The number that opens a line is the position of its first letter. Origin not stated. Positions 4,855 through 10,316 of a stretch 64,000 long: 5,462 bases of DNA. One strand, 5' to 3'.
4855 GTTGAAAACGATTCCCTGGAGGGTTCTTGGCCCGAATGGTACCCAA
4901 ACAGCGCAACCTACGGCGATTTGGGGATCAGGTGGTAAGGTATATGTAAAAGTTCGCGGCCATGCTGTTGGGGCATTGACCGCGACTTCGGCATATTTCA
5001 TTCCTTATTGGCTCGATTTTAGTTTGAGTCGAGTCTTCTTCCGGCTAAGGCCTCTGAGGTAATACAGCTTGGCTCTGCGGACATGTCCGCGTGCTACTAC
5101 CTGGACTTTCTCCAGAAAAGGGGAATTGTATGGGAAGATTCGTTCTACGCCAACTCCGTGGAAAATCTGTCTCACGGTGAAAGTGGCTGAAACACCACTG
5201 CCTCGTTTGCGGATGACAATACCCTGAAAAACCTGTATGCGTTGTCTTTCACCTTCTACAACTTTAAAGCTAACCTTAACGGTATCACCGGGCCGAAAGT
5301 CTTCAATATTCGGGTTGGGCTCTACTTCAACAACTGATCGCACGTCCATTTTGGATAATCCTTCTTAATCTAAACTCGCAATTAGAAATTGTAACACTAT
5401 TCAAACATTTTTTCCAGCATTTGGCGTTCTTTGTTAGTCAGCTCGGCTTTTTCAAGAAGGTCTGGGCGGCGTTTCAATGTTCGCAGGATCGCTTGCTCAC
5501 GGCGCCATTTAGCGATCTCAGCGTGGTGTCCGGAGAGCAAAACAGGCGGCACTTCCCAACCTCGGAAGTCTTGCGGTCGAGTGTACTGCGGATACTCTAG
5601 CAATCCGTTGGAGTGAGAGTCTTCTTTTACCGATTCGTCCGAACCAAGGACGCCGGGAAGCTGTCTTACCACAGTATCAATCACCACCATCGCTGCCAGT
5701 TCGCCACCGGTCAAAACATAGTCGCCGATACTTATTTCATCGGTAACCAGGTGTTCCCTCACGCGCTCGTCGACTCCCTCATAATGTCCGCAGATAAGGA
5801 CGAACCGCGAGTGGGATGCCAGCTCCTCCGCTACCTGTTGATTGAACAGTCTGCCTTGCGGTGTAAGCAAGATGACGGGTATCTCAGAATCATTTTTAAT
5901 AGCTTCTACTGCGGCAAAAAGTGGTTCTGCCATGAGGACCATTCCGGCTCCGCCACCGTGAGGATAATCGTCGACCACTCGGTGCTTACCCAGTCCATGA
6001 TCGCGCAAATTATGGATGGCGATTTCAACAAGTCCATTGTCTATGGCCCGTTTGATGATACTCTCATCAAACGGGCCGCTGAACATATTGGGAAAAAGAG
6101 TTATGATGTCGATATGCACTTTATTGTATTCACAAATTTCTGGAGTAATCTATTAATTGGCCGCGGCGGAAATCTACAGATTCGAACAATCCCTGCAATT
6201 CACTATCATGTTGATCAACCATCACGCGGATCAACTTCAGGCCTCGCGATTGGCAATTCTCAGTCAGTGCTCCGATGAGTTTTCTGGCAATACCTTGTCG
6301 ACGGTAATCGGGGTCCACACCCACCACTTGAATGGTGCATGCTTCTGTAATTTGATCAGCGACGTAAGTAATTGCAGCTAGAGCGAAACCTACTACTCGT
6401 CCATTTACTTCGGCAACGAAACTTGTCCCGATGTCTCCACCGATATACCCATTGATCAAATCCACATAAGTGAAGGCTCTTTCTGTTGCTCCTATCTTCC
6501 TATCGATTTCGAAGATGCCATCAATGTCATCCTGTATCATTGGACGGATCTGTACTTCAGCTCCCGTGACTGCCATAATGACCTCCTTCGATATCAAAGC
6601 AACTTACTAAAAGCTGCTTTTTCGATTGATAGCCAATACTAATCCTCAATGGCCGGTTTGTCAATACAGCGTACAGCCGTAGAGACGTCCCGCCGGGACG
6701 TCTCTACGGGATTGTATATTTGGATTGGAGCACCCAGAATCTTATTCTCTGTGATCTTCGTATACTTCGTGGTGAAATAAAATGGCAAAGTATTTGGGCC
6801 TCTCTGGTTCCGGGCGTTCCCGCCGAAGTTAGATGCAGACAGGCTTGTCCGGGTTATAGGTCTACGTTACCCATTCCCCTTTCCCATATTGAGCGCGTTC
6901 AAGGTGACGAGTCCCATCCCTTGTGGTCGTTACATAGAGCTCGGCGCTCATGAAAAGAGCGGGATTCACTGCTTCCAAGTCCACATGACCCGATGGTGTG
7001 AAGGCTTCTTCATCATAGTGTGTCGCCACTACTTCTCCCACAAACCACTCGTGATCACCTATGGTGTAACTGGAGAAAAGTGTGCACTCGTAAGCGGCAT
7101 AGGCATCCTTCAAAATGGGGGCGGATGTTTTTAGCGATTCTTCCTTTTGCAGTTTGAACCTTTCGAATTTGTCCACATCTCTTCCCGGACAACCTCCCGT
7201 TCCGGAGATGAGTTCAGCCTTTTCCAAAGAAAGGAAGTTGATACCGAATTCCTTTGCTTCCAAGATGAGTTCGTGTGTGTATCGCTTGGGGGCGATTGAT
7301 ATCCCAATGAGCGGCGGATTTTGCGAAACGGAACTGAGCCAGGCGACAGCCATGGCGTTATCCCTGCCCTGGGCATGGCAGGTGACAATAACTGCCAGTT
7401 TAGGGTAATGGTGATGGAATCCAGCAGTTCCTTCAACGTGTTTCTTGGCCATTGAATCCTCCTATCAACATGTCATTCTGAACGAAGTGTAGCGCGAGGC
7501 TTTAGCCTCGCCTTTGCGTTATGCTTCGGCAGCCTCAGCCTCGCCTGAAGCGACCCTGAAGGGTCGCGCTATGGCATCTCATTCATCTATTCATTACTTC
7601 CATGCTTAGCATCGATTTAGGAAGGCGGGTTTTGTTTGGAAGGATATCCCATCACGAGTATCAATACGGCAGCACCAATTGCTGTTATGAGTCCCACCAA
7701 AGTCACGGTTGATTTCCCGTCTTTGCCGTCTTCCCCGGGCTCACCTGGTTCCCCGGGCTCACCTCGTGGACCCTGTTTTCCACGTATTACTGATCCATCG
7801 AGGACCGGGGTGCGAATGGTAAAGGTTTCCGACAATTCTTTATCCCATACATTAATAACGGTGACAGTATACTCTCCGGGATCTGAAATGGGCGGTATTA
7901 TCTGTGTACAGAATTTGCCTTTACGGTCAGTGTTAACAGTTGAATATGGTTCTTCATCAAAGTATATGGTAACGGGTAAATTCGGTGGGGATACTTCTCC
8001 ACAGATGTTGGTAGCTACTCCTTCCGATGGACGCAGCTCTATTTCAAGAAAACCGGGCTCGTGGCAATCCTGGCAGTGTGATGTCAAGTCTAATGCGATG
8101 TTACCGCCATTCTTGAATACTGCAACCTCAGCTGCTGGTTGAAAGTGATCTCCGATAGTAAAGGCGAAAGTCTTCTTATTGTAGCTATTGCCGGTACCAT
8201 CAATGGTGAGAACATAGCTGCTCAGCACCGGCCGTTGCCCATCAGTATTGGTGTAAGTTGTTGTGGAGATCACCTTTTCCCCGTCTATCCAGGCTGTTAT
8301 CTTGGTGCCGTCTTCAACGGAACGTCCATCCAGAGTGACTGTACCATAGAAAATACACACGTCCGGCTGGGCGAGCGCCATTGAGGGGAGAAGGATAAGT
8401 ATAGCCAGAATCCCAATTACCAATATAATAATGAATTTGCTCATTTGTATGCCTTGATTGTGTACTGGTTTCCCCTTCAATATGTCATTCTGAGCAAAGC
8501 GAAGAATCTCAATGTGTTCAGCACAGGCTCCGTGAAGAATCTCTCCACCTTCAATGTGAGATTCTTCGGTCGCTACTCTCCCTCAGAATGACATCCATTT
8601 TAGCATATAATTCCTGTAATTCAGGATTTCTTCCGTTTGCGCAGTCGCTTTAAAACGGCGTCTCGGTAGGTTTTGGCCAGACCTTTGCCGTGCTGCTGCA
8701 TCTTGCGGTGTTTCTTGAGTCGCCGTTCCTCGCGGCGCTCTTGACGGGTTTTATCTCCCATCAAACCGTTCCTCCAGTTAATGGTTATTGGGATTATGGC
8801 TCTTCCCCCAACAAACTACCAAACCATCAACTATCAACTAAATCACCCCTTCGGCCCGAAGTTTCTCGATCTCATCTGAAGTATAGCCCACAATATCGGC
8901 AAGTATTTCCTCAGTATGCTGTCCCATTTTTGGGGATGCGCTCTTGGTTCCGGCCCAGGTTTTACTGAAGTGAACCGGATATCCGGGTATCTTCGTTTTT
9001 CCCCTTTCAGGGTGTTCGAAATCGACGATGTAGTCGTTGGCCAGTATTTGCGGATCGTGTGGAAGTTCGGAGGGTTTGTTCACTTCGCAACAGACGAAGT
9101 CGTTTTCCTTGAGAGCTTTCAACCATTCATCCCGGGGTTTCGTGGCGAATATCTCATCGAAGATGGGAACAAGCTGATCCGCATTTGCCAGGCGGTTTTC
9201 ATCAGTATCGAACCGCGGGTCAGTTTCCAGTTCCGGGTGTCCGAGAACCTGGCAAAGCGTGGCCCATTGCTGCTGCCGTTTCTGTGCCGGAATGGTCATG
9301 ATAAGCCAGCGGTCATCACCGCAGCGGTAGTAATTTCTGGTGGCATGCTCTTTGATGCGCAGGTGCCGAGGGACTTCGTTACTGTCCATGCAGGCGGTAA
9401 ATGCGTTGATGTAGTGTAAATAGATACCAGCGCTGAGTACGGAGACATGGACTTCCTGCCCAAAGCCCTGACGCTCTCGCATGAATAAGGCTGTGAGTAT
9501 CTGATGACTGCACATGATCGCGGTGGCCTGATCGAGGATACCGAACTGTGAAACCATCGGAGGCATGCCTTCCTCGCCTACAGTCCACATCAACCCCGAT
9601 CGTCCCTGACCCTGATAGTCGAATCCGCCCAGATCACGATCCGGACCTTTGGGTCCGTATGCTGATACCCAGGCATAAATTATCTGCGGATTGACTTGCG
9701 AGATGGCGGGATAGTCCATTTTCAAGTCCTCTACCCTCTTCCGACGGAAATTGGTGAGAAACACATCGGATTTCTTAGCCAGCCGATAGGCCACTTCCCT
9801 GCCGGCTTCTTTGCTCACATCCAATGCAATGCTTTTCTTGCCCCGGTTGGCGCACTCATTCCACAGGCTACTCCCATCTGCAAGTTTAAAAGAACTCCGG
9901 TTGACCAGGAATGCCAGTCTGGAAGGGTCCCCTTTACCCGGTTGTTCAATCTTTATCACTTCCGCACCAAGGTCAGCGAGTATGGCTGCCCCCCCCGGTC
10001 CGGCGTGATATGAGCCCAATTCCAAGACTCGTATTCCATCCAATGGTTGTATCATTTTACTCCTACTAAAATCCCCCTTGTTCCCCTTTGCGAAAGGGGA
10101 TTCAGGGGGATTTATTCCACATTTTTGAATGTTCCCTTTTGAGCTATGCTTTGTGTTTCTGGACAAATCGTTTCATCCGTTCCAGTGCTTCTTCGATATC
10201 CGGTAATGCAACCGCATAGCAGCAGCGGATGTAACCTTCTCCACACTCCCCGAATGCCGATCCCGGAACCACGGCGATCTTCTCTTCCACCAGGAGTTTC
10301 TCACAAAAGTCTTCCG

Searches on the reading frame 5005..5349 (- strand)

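Call 11: search_protein_families(library=pfam, proteins=[window:5005-5349:-])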
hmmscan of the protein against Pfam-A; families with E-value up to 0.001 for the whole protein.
window:5005-5349:- (114 aa): 1 family
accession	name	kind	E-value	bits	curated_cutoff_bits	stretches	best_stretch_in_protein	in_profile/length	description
PF01245.26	Ribosomal_L19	-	3.5e-42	143.3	22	1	12-109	12-109/111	Ribosomal protein L19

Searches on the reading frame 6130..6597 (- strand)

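Call 11: search_protein_families(library=pfam, proteins=[window:6130-6597:-])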
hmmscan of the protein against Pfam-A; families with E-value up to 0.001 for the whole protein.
window:6130-6597:- (155 aa): 6 families
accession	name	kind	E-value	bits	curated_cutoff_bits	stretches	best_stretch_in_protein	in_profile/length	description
PF00583.31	Acetyltransf_1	-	1.6e-13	51.3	20.7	1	45-141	21-114/116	Acetyltransferase (GNAT) family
PF13508.13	Acetyltransf_7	-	2.4e-12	47.5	27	1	57-144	3-83/84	Acetyltransferase (GNAT) domain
PF13673.13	Acetyltransf_10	-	2.6e-10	40.8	23.6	1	58-145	32-109/128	Acetyltransferase (GNAT) domain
PF13527.13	Acetyltransf_9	-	1.3e-07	32.1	25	1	17-122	2-108/127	Acetyltransferase (GNAT) domain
PF14542.12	Acetyltransf_CG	-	6.5e-06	26.6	30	1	73-123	12-61/80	GCN5-related N-acetyl-transferase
PF08445.16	FR47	-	0.00018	21.9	22.1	1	87-145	22-79/86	FR47-like protein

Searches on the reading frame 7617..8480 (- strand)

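Call 11: search_protein_families(library=pfam, proteins=[window:7617-8480:-])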
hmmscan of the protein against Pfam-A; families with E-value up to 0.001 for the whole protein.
window:7617-8480:- (287 aa): 1 family
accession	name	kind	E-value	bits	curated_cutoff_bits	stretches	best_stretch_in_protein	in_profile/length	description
PF01391.23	Collagen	-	0.00045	20.4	27.2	1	234-255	4-25/60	Collagen triple helix repeat (20 copies)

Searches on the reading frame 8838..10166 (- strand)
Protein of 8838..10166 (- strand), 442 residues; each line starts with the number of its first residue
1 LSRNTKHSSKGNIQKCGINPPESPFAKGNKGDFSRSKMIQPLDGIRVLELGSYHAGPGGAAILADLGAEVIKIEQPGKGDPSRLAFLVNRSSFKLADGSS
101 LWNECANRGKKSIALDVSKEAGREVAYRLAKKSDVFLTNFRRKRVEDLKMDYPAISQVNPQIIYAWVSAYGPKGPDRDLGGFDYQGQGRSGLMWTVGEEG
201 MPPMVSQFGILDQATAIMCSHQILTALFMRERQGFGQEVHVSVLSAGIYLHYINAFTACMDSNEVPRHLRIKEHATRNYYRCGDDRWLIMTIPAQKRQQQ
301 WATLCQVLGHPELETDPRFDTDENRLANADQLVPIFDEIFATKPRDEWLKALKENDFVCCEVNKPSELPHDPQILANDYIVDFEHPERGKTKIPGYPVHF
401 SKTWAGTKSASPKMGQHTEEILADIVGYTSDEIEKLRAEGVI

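Call 9: find_encoding_contigs(protein=window:8838-10166:-, flank=10000, max_places=3)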
Protein window:8838-10166:- (442 aa): no gene with exactly this product is on record in the collection.

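Call 11: search_protein_families(library=pfam, proteins=[window:8838-10166:-])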
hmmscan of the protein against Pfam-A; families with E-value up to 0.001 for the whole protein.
window:8838-10166:- (442 aa): 1 family
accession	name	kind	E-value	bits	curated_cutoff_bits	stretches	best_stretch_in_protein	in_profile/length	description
PF02515.22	CoA_transf_3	-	5.8e-106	355.1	23.3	1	42-418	1-366/366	CoA-transferase family III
